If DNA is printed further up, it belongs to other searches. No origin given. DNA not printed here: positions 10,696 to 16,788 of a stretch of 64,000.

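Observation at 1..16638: TPS secretion pair whose tpsB gene heads a glycosyltransferase gene string: candidate dedicated glycosylation system for a giant exoprotein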

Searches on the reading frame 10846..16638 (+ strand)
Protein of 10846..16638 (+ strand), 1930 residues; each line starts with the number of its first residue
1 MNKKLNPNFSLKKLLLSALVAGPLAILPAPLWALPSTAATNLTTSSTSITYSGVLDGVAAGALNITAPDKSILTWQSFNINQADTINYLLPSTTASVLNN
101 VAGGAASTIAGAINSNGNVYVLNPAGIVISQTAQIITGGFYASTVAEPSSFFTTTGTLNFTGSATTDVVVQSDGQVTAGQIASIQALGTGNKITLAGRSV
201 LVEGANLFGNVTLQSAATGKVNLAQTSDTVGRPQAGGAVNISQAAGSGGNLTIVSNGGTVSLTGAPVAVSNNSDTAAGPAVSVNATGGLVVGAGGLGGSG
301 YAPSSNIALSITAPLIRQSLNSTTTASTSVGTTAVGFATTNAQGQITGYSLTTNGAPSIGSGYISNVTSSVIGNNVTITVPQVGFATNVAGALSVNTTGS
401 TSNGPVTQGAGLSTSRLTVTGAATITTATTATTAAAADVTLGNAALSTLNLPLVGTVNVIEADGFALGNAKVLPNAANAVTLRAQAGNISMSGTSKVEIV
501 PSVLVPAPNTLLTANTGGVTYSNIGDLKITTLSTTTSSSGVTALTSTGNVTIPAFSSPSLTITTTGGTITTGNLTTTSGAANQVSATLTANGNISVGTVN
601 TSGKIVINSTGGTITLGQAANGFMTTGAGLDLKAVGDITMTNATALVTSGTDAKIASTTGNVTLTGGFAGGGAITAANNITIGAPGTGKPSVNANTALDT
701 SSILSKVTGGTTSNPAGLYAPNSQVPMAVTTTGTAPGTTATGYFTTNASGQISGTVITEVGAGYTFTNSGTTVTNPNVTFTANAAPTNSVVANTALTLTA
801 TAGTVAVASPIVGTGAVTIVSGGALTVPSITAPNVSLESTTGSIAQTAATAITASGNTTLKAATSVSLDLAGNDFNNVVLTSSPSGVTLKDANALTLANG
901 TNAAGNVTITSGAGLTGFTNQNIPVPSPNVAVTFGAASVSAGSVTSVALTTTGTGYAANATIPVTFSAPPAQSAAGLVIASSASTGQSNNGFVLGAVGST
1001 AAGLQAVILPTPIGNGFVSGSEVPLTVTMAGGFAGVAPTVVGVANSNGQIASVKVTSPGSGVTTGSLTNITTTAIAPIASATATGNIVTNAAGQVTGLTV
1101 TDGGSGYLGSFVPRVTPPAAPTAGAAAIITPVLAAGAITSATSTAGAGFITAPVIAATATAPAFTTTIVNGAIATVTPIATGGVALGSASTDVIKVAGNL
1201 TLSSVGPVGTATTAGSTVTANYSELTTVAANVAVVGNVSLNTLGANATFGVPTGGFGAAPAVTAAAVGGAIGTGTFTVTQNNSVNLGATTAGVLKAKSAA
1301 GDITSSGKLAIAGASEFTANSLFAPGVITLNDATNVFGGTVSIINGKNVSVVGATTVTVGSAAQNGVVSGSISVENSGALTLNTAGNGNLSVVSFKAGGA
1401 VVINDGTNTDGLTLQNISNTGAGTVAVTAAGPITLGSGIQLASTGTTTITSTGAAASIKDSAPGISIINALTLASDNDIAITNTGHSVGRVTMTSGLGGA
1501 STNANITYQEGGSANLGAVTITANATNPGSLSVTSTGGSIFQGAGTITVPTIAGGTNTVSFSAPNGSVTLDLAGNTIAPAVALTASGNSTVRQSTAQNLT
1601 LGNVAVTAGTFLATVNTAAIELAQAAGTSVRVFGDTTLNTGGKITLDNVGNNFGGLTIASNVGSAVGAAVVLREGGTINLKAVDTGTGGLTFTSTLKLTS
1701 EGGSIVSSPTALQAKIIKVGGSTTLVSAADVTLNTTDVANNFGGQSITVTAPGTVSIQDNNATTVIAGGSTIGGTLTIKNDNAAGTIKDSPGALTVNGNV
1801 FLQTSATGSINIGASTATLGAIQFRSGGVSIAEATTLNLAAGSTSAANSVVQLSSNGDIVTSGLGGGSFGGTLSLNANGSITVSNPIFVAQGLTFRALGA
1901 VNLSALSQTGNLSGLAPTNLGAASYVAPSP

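Call 3: search_protein_families(library=pfam, proteins=[window:10846-16638:+], max_evalue=0.01)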
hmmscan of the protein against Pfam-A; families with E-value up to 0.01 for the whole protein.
window:10846-16638:+ (1930 aa): 1 family
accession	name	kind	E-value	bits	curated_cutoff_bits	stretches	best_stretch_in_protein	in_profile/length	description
PF18886.6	DUF5649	-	6.2e-19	68.5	25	3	1274-1343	2-67/68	Repeats of unknown function (DUF5649)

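Call 34: search_protein_families(library=ncbifam, proteins=[window:10846-16638:+], max_evalue=0.01)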
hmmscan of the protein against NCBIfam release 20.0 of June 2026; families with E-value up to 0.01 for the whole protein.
window:10846-16638:+ (1930 aa): 1 family
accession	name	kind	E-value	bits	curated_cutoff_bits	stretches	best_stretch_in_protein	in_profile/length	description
TIGR01901.1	adhes_NPXG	domain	1.7e-17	63.1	29.1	1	73-146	2-77/79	filamentous hemagglutinin N-terminal domain-containing protein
